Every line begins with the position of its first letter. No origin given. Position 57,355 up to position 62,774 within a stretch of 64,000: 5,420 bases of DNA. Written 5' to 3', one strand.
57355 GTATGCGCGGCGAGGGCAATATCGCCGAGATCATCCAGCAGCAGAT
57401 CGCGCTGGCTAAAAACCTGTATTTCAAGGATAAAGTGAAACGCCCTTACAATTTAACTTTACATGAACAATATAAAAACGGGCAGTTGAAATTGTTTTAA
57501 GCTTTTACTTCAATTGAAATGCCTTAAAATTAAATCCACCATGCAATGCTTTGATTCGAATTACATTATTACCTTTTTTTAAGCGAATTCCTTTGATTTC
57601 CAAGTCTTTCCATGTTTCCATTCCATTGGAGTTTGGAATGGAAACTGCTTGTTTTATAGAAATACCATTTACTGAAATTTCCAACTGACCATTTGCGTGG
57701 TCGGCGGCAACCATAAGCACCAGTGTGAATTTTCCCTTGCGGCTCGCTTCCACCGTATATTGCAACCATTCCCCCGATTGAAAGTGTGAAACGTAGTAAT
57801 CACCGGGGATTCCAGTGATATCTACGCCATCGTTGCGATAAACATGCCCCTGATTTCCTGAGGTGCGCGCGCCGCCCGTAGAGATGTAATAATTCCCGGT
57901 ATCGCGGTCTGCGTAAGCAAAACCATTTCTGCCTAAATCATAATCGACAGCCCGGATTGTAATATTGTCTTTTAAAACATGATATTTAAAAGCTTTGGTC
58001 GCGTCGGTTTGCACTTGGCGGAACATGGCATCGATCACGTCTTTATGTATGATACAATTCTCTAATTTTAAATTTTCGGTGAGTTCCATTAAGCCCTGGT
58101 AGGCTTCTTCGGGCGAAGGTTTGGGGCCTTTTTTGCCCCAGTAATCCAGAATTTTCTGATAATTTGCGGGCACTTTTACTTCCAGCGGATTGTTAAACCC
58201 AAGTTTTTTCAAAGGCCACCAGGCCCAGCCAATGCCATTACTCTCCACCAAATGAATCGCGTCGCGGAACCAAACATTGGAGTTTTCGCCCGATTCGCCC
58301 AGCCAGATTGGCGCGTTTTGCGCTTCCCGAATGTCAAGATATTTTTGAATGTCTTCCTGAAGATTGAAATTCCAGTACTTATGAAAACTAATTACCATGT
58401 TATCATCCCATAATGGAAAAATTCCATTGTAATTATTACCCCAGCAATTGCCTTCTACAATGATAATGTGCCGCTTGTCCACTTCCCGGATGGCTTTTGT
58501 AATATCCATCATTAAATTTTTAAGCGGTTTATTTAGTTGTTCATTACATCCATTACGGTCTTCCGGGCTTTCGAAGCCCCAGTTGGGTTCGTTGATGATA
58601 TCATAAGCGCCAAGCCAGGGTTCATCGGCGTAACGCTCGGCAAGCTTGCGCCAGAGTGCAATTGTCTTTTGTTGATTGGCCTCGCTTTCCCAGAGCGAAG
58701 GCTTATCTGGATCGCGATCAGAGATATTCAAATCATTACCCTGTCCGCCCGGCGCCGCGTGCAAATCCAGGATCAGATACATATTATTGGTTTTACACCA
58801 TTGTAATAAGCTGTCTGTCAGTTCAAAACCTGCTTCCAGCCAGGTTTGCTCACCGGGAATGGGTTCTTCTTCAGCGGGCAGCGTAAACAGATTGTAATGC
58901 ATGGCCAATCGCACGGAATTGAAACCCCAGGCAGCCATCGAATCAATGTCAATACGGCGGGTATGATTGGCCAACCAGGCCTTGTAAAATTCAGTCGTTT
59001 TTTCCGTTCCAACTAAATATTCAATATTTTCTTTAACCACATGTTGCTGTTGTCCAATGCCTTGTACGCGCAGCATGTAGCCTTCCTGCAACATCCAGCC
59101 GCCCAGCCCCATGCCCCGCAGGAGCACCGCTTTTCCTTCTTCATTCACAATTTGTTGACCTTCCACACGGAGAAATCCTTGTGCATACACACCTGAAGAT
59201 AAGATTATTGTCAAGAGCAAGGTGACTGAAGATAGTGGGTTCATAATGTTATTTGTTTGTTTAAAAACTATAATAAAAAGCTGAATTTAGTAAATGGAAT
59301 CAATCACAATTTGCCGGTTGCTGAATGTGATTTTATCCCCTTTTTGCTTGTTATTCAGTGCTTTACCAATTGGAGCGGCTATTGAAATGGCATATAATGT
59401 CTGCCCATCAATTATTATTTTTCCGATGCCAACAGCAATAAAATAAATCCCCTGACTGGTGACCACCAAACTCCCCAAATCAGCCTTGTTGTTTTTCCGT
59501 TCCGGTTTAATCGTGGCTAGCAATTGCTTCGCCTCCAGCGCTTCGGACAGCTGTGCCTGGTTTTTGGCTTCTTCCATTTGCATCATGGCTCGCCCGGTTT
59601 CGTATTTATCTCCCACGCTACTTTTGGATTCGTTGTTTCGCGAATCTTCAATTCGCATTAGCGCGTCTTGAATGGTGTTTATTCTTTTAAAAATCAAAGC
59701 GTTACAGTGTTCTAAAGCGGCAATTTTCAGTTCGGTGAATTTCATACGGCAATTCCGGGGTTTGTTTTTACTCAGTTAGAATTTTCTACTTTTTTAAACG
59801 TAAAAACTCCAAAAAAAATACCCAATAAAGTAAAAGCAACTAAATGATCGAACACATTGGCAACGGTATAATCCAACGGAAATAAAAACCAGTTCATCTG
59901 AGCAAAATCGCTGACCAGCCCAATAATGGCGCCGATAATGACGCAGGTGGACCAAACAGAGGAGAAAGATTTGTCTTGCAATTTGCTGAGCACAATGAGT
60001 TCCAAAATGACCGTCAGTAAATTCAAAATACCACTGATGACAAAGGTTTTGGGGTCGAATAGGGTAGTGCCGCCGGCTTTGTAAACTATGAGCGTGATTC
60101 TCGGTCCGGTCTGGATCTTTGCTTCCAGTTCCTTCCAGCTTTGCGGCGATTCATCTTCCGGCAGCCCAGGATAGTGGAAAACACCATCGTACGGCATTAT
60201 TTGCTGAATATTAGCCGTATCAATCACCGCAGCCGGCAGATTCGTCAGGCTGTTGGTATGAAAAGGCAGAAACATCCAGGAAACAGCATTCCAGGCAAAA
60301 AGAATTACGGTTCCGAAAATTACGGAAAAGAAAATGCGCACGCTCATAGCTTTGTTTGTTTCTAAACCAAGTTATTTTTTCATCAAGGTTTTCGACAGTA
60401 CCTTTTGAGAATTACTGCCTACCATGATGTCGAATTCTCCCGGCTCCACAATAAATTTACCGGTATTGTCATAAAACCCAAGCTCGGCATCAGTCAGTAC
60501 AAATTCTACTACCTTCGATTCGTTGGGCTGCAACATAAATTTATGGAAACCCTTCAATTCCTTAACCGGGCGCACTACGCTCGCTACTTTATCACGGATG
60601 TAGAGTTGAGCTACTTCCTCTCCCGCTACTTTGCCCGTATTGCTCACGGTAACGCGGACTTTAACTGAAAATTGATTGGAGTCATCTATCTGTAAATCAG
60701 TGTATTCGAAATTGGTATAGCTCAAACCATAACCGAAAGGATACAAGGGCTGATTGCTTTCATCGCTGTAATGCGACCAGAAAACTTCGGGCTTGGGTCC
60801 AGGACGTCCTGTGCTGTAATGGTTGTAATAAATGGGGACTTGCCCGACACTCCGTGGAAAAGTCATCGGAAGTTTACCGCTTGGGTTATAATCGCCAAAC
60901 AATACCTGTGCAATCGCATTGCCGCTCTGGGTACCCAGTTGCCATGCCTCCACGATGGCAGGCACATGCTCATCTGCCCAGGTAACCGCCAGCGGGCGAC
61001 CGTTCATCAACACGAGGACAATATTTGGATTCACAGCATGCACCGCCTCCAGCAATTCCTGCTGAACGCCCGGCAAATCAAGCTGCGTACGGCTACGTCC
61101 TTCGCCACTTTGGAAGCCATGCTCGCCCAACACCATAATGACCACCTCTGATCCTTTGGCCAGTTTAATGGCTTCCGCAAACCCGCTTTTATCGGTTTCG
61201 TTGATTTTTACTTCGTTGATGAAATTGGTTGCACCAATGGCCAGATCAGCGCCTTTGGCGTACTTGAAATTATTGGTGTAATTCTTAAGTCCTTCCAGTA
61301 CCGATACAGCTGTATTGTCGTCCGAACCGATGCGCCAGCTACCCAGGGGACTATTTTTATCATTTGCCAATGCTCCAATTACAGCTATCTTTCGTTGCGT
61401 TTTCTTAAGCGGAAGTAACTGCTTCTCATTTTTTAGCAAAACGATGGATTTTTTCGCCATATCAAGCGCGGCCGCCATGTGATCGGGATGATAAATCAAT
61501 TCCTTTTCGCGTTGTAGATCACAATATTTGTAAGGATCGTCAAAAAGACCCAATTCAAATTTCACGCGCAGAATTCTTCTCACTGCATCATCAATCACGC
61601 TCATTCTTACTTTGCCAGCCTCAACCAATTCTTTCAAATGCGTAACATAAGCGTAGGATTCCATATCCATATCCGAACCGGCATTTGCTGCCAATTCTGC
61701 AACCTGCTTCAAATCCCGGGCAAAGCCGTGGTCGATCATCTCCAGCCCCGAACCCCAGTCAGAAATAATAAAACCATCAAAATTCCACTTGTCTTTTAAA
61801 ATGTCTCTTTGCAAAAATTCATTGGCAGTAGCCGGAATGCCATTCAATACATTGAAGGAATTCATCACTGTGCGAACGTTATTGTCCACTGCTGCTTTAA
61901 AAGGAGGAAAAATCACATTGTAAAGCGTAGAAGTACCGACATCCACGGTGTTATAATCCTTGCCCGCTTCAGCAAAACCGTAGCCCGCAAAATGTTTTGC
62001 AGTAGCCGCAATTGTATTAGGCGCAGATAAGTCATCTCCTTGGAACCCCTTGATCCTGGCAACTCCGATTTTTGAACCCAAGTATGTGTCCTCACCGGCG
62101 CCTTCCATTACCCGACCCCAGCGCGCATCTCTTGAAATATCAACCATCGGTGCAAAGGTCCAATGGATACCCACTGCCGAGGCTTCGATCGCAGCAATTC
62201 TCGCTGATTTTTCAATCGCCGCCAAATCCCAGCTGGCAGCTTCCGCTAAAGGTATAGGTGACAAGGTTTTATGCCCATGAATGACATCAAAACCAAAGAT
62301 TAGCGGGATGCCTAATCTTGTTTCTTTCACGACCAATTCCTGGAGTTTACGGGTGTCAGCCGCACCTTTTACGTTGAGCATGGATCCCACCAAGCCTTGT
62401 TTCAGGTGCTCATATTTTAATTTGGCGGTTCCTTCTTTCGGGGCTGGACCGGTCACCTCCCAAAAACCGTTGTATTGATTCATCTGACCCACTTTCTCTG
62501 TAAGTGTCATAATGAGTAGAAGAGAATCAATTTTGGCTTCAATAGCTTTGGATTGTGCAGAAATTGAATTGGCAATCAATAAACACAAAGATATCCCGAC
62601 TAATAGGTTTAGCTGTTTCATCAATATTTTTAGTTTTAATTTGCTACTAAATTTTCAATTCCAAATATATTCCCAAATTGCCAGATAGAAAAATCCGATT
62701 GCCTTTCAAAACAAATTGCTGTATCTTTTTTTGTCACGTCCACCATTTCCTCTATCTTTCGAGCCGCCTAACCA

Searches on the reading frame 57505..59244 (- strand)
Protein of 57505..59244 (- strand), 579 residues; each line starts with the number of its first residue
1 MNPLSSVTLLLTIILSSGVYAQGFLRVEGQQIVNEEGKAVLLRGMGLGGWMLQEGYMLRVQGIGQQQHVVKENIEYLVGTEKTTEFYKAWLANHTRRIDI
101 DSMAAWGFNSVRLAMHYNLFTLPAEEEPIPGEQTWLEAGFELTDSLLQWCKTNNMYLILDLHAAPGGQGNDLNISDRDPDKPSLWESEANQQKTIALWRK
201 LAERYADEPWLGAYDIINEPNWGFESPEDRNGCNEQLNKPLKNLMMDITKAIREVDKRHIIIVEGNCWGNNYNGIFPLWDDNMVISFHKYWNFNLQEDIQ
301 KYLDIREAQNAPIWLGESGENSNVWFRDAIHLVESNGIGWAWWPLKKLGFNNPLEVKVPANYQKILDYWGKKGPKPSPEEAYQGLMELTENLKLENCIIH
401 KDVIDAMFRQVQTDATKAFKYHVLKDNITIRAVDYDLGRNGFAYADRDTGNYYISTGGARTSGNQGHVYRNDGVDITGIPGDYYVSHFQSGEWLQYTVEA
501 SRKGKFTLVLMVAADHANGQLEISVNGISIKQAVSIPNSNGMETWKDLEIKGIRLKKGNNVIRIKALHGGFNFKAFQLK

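Call 83: search_protein_families(library=pfam, proteins=[window:57505-59244:-], max_evalue=0.0001)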
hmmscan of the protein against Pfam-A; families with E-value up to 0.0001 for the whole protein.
window:57505-59244:- (579 aa): 4 families
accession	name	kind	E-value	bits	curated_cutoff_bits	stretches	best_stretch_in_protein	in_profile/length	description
PF00150.24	Cellulase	-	2.4e-29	103.1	23.5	1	89-346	16-269/272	Cellulase (glycosyl hydrolase family 5)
PF03422.21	CBM_6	-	7.9e-11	42.8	28.9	1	474-578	11-123/125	Carbohydrate binding module (family 6)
PF18099.7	CBM_35_2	-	3.7e-08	33.9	23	1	480-576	14-110/112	Carbohydrate binding module (family 35)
PF14683.12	CBM-like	-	6.1e-05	23.4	27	0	482-567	44-143/160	Polysaccharide lyase family 4, domain III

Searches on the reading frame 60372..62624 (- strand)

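Call 83: search_protein_families(library=pfam, proteins=[window:60372-62624:-], max_evalue=0.0001)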
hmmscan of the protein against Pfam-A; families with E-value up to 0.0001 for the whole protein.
window:60372-62624:- (750 aa): 3 families
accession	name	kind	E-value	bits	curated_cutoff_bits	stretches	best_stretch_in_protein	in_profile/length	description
PF00933.27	Glyco_hydro_3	-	6.1e-66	223.4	27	1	40-354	1-316/316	Glycosyl hydrolase family 3 N terminal domain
PF01915.27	Glyco_hydro_3_C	-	2.1e-62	211.1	31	1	394-636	1-200/200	Glycosyl hydrolase family 3 C-terminal domain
PF14310.12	Fn3-like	-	1.4e-24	86.4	25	1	670-739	1-71/71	Fibronectin type III-like domain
